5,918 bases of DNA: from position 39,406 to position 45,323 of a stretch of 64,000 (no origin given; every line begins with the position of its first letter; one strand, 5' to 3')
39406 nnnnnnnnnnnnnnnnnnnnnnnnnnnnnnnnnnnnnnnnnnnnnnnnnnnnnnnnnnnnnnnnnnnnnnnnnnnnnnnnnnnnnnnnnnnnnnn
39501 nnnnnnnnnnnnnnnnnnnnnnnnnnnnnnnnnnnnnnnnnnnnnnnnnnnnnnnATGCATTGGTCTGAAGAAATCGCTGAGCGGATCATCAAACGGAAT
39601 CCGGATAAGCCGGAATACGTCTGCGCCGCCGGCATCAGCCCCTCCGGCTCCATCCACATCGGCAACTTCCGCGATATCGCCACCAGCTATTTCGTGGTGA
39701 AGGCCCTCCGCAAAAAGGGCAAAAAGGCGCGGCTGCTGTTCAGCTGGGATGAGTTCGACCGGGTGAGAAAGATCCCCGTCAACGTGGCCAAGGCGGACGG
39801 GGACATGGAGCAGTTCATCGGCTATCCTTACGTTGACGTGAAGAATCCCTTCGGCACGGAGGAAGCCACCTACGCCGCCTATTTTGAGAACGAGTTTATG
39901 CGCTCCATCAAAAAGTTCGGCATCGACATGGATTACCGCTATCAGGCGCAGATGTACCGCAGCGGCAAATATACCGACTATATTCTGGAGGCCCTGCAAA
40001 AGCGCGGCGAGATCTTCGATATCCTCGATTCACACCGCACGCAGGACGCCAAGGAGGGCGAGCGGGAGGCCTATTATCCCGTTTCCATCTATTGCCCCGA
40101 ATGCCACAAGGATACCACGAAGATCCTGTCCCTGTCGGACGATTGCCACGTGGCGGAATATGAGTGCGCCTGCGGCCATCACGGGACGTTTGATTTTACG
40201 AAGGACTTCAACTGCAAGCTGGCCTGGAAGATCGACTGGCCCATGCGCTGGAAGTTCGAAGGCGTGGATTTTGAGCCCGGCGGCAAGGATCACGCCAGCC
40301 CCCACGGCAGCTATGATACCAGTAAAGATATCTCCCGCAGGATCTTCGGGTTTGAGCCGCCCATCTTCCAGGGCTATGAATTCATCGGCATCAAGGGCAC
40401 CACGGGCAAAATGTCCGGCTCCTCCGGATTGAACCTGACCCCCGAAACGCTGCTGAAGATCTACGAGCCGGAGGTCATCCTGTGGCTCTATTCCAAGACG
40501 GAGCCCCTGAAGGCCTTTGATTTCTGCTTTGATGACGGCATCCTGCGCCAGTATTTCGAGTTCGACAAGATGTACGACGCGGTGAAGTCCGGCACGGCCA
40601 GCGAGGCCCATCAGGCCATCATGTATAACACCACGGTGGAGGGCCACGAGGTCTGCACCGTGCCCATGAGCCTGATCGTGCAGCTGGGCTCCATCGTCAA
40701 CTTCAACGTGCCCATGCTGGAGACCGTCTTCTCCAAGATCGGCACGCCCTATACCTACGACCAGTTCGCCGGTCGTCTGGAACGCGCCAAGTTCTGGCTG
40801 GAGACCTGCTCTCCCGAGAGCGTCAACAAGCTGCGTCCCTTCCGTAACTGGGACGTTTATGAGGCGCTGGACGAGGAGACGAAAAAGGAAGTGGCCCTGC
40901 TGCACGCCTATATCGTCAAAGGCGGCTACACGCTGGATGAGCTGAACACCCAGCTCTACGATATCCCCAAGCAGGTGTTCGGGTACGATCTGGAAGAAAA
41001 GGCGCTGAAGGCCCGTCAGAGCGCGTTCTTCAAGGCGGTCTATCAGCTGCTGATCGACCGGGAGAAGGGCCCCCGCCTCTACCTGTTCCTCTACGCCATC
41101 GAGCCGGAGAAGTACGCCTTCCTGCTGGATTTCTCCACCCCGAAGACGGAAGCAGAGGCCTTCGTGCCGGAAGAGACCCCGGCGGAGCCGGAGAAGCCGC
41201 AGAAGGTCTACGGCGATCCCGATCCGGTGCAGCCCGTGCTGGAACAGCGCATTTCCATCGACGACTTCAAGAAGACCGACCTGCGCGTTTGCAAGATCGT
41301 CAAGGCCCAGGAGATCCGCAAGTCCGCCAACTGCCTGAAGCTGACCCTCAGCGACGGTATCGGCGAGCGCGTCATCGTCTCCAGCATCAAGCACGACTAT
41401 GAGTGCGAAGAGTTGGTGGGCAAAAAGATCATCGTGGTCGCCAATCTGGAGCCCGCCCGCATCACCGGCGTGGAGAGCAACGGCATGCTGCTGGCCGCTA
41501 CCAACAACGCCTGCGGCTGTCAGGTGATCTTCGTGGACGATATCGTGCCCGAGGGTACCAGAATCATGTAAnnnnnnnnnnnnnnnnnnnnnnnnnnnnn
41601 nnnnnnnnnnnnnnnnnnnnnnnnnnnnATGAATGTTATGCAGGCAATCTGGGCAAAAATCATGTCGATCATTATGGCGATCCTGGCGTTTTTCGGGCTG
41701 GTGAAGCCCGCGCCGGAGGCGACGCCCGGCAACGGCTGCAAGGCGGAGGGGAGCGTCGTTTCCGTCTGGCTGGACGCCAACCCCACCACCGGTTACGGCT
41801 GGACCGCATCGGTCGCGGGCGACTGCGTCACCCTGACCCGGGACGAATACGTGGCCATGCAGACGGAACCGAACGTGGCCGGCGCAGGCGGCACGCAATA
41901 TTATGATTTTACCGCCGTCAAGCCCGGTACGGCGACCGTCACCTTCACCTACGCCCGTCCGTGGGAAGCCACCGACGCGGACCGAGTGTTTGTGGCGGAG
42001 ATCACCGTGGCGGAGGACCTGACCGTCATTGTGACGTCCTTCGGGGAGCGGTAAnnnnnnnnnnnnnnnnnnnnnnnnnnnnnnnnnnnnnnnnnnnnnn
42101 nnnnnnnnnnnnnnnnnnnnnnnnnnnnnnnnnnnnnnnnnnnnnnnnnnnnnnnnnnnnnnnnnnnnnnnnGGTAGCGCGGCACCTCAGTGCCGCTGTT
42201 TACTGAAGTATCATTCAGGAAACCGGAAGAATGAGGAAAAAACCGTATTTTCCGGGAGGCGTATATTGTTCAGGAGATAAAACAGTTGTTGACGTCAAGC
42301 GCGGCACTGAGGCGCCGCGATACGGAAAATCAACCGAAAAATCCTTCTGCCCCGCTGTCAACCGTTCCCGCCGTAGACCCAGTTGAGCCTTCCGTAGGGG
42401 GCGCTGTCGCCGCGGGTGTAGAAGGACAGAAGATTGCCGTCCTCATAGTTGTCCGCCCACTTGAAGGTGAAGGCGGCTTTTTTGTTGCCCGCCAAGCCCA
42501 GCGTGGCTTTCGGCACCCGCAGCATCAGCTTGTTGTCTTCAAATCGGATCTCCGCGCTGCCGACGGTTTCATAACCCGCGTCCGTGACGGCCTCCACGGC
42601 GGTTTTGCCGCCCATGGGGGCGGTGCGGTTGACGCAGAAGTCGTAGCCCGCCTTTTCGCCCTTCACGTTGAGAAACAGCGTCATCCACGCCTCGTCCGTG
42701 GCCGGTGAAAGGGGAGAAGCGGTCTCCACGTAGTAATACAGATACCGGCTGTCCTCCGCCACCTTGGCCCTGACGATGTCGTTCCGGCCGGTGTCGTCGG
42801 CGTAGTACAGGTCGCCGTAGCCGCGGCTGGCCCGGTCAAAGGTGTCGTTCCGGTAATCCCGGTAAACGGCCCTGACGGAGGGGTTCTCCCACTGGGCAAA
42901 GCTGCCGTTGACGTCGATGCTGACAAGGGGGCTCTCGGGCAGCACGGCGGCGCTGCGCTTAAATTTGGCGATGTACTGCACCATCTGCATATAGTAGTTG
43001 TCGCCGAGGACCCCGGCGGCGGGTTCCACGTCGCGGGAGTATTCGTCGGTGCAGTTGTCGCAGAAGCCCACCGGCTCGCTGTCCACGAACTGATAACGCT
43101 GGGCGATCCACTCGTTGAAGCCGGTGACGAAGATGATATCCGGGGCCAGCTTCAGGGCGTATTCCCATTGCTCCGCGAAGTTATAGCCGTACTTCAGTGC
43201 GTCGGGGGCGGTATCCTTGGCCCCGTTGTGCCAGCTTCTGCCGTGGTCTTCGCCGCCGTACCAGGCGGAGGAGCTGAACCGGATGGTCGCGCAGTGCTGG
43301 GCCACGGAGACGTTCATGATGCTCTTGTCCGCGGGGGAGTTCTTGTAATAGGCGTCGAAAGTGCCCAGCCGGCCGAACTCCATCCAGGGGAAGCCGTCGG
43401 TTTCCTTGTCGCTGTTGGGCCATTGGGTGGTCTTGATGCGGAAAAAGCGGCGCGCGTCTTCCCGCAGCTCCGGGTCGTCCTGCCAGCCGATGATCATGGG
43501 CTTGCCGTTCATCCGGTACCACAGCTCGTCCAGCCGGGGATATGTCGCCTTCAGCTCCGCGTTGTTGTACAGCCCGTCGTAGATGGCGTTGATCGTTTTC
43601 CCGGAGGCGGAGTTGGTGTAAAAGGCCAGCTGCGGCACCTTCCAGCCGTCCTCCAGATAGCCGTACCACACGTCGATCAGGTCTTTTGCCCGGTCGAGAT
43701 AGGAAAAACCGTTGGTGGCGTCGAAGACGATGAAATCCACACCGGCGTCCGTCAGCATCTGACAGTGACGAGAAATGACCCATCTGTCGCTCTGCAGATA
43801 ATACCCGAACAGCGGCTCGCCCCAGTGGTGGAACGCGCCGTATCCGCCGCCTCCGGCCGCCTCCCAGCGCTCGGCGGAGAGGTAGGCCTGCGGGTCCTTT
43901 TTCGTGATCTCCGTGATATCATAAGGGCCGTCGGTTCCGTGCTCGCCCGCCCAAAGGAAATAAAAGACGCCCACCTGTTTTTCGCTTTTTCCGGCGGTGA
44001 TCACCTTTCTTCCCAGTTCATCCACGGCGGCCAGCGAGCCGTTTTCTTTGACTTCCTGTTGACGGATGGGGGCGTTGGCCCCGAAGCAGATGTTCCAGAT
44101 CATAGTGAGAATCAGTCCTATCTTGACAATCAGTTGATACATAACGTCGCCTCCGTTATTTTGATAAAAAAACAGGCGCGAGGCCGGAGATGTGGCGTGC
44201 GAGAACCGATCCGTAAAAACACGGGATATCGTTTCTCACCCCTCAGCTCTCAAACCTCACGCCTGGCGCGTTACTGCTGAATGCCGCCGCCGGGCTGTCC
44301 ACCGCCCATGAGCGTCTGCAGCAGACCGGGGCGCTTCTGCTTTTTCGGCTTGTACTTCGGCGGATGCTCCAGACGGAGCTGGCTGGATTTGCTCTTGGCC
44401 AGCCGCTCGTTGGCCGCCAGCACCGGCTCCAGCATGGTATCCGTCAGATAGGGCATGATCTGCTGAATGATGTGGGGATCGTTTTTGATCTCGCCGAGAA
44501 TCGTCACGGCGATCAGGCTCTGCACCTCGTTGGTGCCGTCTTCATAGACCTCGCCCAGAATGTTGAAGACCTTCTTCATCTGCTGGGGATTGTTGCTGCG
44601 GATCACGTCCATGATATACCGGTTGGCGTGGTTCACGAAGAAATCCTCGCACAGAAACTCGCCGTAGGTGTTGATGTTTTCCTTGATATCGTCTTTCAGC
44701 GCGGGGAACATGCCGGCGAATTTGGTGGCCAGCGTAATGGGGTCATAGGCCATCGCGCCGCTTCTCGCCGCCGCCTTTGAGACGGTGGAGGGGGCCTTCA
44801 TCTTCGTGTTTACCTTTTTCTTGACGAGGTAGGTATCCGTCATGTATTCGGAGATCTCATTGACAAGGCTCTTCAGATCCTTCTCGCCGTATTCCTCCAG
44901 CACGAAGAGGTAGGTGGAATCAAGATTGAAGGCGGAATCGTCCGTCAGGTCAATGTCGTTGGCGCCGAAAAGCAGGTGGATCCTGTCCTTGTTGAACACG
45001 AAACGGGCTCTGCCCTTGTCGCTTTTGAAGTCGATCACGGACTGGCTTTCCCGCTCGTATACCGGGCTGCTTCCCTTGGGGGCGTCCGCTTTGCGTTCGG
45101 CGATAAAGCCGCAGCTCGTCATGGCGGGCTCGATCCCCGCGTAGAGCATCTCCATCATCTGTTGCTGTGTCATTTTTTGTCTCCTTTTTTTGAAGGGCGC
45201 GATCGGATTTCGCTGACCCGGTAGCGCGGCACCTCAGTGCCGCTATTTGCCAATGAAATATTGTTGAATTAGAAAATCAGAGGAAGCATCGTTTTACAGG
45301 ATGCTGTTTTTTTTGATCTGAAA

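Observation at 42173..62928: Five same-orientation REPIN-like doublets (GTAG + palindrome units) with conserved ends and unrelated interiors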

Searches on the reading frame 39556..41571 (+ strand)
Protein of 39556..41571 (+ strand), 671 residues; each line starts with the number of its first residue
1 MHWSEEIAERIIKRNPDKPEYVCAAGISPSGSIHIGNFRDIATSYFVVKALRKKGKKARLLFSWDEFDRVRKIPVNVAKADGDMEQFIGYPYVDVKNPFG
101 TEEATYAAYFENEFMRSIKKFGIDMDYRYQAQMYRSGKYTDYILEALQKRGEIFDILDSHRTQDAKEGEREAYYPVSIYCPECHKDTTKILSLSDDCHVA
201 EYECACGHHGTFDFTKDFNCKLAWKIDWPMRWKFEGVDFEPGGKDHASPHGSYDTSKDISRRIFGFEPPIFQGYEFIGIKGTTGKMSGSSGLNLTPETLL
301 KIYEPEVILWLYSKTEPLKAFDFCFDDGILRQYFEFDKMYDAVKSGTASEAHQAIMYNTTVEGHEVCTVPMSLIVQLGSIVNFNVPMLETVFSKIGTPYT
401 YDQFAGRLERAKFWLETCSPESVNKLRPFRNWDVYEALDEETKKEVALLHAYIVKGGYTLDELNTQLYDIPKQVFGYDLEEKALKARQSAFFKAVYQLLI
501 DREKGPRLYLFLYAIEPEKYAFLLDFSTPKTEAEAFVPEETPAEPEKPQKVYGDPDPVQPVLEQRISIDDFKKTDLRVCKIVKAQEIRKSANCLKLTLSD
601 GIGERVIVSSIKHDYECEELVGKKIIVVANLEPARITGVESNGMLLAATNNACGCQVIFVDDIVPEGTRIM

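Call 50: search_protein_families(library=pfam, proteins=[window:39556-41571:+], max_evalue=0.01)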
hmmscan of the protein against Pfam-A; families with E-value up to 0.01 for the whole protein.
window:39556-41571:+ (671 aa): 3 families
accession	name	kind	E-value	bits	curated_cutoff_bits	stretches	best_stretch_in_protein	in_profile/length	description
PF01921.24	tRNA-synt_1f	-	2.8e-107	359.2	27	1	1-358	1-355/360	tRNA synthetases class I (K)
PF01588.26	tRNA_bind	-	2.3e-18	66.5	27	1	576-668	1-95/96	Putative tRNA binding domain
PF09334.17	tRNA-synt_1g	-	0.00047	19.5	20.1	0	101-189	61-148/391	tRNA synthetases class I (M)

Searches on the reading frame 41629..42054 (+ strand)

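Call 50: search_protein_families(library=pfam, proteins=[window:41629-42054:+], max_evalue=0.01)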
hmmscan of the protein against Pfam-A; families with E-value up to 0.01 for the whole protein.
window:41629-42054:+ (141 aa): 1 family
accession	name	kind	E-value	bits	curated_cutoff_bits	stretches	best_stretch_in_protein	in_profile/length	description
PF09394.16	Inhibitor_I42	-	1.2e-23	83.6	27.2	1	41-122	5-88/91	Chagasin family peptidase inhibitor I42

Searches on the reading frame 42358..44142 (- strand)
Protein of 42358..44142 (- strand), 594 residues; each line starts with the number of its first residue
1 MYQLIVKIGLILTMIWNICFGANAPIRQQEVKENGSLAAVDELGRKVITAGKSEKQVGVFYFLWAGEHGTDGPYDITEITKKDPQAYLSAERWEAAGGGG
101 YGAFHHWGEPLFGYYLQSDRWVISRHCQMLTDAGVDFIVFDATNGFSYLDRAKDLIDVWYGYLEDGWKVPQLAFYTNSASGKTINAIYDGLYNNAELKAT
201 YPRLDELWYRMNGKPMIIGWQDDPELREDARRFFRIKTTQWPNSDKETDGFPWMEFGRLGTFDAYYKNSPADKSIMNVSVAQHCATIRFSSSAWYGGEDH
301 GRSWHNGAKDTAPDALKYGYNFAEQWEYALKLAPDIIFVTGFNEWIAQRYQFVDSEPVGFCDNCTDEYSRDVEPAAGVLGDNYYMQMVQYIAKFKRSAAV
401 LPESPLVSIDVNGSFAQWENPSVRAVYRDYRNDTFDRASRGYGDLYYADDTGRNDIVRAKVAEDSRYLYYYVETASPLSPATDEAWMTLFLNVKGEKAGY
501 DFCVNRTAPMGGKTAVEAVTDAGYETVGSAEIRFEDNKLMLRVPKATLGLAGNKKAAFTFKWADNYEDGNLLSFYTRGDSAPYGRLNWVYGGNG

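Call 8: search_protein_families(library=pfam, proteins=[window:42358-44142:-])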
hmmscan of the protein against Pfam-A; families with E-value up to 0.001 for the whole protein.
window:42358-44142:- (594 aa): 0 families

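Call 50: search_protein_families(library=pfam, proteins=[window:42358-44142:-], max_evalue=0.01)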
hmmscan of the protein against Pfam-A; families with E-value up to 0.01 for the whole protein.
window:42358-44142:- (594 aa): 0 families

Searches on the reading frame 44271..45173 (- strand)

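Call 8: search_protein_families(library=pfam, proteins=[window:44271-45173:-])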
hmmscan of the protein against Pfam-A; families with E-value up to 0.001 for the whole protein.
window:44271-45173:- (300 aa): 1 family
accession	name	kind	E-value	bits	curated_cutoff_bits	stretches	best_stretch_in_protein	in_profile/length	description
PF24722.1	DUF7674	-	1.2e-13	51.5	27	1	152-249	4-102/111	Domain of unknown function (DUF7674)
